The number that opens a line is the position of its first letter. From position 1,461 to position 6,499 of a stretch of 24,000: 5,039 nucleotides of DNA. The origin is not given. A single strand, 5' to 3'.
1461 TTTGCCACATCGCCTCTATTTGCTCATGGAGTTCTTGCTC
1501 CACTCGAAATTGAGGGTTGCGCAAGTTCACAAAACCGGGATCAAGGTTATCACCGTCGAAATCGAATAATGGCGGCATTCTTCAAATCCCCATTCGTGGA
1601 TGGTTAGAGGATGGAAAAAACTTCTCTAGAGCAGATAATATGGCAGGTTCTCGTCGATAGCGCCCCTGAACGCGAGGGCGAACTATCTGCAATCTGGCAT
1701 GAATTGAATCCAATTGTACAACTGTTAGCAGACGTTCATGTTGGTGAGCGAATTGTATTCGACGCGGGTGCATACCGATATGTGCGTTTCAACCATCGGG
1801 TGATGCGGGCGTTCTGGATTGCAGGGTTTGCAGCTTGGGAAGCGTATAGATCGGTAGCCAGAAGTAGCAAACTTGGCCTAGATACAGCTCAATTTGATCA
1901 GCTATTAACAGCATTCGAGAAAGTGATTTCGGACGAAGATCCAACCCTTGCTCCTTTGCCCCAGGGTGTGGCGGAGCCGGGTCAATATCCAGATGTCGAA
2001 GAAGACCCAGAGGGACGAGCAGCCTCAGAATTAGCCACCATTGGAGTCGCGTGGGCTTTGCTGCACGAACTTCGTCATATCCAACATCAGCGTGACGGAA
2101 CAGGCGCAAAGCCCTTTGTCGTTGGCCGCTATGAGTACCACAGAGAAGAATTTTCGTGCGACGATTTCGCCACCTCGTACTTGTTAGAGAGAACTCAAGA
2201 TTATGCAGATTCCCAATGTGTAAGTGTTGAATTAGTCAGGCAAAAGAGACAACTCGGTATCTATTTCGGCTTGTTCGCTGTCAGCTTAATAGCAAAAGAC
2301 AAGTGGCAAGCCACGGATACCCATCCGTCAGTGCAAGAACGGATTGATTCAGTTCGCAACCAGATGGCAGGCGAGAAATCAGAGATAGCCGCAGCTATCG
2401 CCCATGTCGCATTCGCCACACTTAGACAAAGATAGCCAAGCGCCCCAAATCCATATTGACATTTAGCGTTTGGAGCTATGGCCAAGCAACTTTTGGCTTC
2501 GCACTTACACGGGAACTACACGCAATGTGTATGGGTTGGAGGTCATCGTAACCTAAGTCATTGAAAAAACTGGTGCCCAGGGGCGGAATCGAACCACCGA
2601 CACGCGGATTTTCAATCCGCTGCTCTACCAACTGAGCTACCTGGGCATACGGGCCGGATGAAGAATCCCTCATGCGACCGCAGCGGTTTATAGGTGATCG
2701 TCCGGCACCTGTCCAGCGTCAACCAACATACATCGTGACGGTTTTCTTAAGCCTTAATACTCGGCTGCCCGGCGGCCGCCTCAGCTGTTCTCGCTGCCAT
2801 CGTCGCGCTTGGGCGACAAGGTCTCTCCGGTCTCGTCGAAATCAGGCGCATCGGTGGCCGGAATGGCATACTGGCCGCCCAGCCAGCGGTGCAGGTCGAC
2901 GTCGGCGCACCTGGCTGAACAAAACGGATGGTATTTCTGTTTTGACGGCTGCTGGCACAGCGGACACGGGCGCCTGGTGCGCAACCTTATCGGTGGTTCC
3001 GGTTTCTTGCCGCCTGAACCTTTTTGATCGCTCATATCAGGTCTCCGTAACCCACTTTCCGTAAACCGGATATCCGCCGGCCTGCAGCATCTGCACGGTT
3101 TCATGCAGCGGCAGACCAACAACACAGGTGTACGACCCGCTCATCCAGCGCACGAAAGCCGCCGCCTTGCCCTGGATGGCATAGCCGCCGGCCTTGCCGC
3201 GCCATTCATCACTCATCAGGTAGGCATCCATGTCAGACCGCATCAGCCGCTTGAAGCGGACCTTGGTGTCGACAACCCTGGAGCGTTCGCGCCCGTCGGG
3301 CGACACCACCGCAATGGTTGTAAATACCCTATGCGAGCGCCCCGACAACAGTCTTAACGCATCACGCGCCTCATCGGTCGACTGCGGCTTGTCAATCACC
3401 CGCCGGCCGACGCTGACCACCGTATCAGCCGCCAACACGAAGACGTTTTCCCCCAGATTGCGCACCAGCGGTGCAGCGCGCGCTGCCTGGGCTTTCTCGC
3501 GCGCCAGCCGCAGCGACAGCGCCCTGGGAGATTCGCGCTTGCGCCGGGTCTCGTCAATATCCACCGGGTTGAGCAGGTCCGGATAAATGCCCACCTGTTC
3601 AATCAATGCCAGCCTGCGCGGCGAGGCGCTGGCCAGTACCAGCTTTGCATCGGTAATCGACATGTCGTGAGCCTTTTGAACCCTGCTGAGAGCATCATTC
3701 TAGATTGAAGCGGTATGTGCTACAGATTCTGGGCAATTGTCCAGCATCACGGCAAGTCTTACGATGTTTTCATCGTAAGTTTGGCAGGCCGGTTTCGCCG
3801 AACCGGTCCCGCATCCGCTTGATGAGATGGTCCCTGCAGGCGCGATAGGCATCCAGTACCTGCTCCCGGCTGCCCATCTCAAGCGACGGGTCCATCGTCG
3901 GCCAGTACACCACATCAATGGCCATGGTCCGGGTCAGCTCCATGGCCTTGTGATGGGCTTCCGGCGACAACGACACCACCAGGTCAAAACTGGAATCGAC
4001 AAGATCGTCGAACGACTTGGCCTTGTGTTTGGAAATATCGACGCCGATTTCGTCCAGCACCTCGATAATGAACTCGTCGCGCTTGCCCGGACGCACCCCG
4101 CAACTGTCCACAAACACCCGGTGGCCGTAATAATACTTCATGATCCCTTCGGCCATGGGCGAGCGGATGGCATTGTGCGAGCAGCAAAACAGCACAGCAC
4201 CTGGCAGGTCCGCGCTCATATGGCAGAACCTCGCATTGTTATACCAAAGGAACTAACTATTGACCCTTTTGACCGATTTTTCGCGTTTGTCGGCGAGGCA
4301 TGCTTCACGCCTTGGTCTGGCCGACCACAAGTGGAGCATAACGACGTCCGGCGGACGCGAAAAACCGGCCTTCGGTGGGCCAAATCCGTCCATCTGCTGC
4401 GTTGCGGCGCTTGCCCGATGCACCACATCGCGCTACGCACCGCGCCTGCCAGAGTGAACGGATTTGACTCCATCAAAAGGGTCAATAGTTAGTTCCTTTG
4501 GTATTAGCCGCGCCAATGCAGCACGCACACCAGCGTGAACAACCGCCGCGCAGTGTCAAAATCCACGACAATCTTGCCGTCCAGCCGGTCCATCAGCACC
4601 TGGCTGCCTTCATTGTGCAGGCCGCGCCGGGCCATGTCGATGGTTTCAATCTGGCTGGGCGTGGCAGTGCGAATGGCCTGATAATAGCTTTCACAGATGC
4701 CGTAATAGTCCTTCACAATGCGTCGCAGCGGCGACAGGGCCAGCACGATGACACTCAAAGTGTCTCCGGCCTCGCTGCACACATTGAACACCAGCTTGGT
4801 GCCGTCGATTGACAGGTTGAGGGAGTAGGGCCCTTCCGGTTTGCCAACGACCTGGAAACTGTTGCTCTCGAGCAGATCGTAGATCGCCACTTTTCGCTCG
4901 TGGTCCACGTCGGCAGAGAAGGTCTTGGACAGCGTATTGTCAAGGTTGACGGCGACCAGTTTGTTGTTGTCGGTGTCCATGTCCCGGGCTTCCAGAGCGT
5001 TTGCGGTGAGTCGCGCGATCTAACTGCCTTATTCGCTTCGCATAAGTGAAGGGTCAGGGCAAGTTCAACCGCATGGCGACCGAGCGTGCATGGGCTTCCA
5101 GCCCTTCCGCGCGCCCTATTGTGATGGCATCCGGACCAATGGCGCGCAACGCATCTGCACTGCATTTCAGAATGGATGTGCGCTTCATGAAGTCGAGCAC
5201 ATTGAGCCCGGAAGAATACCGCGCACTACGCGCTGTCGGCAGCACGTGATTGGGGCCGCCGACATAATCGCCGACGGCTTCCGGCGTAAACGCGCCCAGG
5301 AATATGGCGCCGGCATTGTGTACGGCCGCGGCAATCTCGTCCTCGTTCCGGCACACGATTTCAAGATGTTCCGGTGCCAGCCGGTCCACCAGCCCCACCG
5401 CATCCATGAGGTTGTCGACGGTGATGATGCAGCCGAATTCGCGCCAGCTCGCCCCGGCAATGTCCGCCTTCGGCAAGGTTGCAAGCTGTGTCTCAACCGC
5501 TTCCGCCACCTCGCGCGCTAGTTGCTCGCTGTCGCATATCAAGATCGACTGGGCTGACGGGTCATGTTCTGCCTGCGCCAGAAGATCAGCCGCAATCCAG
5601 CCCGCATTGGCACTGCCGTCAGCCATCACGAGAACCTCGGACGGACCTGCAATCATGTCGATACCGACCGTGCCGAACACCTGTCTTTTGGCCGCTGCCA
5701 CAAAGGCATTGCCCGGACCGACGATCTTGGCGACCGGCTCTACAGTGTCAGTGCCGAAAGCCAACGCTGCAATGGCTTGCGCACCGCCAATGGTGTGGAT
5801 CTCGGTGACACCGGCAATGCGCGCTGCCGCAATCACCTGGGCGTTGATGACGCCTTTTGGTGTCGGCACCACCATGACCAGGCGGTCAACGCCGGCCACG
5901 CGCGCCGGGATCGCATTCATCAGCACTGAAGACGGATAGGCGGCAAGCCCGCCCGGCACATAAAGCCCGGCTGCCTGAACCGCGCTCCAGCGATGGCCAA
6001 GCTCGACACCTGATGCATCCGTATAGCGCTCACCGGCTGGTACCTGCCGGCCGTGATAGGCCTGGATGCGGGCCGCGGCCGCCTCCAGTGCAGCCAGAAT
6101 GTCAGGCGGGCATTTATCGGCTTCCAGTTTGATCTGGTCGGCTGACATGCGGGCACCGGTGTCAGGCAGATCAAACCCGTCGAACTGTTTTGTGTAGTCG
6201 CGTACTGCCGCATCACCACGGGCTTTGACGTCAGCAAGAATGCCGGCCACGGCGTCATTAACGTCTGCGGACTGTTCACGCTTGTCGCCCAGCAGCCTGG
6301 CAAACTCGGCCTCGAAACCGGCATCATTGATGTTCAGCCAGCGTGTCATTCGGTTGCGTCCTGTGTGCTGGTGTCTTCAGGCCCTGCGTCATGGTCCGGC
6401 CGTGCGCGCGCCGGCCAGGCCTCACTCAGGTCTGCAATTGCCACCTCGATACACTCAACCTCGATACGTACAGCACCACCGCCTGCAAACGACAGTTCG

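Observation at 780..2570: Two-gene AT-richer cassette between the tRNA-Phe 3' end and a decapitated OMP gene: candidate uncharacterised defence / abortive-infection / TA-like module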

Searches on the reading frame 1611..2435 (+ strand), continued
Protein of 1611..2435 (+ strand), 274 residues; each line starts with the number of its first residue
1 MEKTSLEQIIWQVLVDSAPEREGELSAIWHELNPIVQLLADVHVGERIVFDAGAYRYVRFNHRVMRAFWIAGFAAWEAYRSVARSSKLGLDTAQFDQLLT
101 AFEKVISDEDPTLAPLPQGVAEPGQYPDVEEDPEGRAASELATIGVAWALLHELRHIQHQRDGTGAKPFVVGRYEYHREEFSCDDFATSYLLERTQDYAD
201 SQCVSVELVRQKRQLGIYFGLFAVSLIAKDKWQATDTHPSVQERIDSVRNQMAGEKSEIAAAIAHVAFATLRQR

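Call 88: predict_structure(alignment_id=A5)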
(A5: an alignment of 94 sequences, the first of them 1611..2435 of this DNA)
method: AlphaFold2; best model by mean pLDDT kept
length: 274 residues; sequences in the alignment: 94
mean_pLDDT: 92.5   pTM: 0.92
mean pLDDT of the five models: 92.5, 92.0, 89.0, 87.7, 87.5
residues with pLDDT >= 90: 215; 70-90: 50; 50-70: 8; < 50: 1
segments of 3 or more residues with pLDDT < 50: none
pLDDT, mean of each block of 10 residues (from residue 1): 75 95 96 91 83 87 91 98 85 95 89 81 92 97 97 95 85 89 98 98 98 99 96 94 98 97 98 92
secondary structure, 60 per line:
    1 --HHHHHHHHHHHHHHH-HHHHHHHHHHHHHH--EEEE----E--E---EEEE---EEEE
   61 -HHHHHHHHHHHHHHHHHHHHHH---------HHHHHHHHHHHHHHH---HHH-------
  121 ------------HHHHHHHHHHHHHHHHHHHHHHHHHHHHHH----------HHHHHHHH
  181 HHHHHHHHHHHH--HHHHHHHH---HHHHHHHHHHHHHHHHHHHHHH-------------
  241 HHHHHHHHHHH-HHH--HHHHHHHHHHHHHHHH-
elements in order: H3-17 H19-32 E35-38 E50-53 E57-60 H62-83 H93-107 H133-162 H173-192 H195-202 H206-227 H241-251 H258-273

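Call 90: fold_search(model_id=the predicted structure, library=pdb)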
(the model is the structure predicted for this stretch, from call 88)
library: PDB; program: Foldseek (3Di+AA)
matches with E <= 10: 123; with E <= 0.001: 0
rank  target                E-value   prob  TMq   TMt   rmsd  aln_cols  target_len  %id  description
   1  3axj_B                1.5e+00  0.08  0.14  0.16  16.7       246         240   11  High resolution crystal structure of C3PO (released 2011-04-20)
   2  1o5h_B                1.8e+00  0.11  0.19  0.23  14.7       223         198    8  Crystal structure of formiminotetrahydrofolate cyclodeaminase (TM1560) from Thermotoga maritima at 2.80 A resolution (released 2003-09-30)
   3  7vg4_B                1.9e+00  0.12  0.19  0.24  16.3       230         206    9  10,5-methenyltetrahydrofolate cyclohydrolase from Methylobacterium extorquens AM1 strain (released 2022-07-06)
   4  4hou_B                1.9e+00  0.05  0.13  0.14  19.9       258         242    9  Crystal Structure of N-terminal Human IFIT1 (released 2013-01-30)
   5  7en0_A                2.1e+00  0.12  0.22  0.20  14.0       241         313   12  Structure and Activity of SLAC1 Channels for Stomatal Signaling in Leaves (released 2021-05-19)
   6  7c5d_A                2.2e+00  0.08  0.18  0.22  13.7       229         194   10  Crystal structure of TRF2 TRFH domain in complex with a MCPH1 peptide (released 2020-10-21)
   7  2huj                  2.3e+00  0.15  0.18  0.33  11.2       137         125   13  Crystal structure of a protein of uknown function (NP_471338.1) from Listeria innocua at 1.74 A resolution (released 2006-08-08)
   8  9jws_B                2.4e+00  0.09  0.22  0.25  14.0       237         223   14  Haloquadratum walsbyi middle rhodopsin (released 2025-05-21)
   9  8f6h_B                2.5e+00  0.08  0.18  0.18  15.2       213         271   13  Cryo-EM structure of a Zinc-loaded asymmetrical TMD D70A mutant of the YiiP-Fab complex (released 2023-02-08)
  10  4ac8_A                2.6e+00  0.08  0.23  0.20  16.0       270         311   12  R2-like ligand binding Mn-Fe oxidase from M. tuberculosis with an organized C-terminal helix (released 2012-09-26)
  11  2qe9_A                2.6e+00  0.06  0.13  0.19  16.2       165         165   13  Crystal structure of a putative metal-dependent hydrolase (yiza, bsu10800) from bacillus subtilis at 1.90 A resolution (released 2007-07-10)
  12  1jfa_A                2.8e+00  0.09  0.22  0.19  12.2       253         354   12  Trichodiene Synthase from Fusarium Sporotrichioides (released 2001-11-30)
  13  1to9_A                2.8e+00  0.08  0.18  0.21  17.8       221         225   10  Crystal structure of THI-4 protein from Bacillus subtilis (released 2004-08-10)
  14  3nka_B                2.9e+00  0.06  0.17  0.19  18.5       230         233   13  Crystal structure of AqpZ H174G,T183F (released 2010-11-03)
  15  4rqi_A                2.9e+00  0.05  0.13  0.16  15.5       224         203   10  Structure of TRF2/RAP1 secondary interaction binding site (released 2016-02-10)
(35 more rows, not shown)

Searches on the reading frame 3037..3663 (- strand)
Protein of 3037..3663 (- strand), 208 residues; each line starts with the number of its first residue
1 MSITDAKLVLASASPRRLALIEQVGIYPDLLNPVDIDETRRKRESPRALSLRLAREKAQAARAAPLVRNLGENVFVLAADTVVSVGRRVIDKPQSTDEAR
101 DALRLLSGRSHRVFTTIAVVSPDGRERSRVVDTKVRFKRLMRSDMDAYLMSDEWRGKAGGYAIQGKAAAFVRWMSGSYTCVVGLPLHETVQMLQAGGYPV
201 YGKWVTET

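Call 52: find_encoding_contigs(protein=window:3037-3663:-, flank=9000, max_places=8)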
Protein window:3037-3663:- (208 aa): 21 contigs read that carry it; 8 places shown.
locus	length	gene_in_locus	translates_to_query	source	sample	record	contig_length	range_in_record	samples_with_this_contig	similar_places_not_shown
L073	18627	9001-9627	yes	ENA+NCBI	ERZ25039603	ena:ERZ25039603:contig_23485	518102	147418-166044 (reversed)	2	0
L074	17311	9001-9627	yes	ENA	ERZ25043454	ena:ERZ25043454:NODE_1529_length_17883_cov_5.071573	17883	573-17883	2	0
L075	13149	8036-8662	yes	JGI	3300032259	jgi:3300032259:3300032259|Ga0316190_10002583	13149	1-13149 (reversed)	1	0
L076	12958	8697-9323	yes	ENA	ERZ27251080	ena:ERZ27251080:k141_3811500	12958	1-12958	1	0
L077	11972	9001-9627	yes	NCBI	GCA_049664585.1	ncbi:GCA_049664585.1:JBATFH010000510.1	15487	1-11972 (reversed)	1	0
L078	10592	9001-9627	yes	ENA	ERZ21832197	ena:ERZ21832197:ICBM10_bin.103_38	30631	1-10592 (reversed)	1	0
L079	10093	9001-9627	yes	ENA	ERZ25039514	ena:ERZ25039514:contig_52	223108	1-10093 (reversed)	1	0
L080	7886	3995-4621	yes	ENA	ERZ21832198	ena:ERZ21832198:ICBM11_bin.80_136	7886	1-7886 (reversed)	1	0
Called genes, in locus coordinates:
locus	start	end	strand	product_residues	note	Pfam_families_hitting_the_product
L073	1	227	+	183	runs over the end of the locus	PF00565:SNase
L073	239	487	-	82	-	PF02386:TrkH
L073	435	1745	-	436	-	PF02386:TrkH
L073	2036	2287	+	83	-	-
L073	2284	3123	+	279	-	-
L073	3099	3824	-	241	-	-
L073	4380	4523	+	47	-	-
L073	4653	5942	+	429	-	PF00275:EPSP_synthase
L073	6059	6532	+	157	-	PF11164:DUF2948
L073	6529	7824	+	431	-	PF00815:Histidinol_dh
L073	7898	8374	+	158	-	PF06793:UPF0262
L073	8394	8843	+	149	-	PF01451:LMWPc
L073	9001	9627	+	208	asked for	PF02545:Maf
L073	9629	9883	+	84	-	PF03884:YacG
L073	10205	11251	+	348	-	-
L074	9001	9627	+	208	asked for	PF02545:Maf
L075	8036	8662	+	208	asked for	PF02545:Maf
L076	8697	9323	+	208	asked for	PF02545:Maf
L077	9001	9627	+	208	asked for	PF02545:Maf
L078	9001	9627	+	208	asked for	PF02545:Maf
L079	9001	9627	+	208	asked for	PF02545:Maf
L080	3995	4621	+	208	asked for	PF02545:Maf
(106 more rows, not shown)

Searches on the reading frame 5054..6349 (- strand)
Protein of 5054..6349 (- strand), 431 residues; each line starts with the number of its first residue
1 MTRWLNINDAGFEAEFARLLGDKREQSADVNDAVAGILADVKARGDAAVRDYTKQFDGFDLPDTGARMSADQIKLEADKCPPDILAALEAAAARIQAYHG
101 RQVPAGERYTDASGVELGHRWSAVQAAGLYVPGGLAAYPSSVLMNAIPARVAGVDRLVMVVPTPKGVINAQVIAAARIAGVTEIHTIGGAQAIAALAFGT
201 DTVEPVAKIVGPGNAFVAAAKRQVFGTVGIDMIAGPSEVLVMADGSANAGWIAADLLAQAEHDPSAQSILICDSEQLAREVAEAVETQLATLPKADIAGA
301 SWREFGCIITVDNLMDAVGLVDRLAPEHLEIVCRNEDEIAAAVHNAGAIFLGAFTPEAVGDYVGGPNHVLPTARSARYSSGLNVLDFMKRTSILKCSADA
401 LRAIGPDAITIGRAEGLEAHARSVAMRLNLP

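Call 51: list_cluster_members(proteins=[window:5054-6349:-, window:1611-2435:+, window:3037-3663:-])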
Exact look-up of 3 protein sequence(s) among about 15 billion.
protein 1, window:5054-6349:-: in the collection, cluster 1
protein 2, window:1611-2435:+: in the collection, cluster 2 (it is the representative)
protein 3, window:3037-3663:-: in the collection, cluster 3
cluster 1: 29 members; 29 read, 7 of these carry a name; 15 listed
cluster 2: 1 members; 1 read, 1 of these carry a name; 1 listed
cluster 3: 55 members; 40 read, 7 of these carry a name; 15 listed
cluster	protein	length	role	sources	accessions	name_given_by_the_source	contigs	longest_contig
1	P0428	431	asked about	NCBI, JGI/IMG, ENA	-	histidinol dehydrogenase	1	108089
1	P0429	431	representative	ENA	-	-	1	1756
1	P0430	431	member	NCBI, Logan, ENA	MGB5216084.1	MAG: histidinol dehydrogenase [Anderseniella sp.]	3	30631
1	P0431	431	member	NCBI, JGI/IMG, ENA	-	histidinol dehydrogenase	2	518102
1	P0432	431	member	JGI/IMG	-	histidinol dehydrogenase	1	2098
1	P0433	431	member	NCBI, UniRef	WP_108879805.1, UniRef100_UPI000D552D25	histidinol dehydrogenase [Anderseniella sp. Alg231-50] | histidinol dehydrogenase n=1 Tax=Anderseniella sp. Alg231-50 TaxID=1922226 ...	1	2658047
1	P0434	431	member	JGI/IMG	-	histidinol dehydrogenase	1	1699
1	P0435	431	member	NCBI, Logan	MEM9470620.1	MAG: histidinol dehydrogenase [Pseudomonadota bacterium]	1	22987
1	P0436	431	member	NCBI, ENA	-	-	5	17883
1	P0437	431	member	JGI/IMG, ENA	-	-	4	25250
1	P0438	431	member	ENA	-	-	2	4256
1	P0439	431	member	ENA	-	-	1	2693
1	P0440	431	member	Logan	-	-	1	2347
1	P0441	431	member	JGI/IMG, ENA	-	-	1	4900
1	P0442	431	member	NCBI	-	-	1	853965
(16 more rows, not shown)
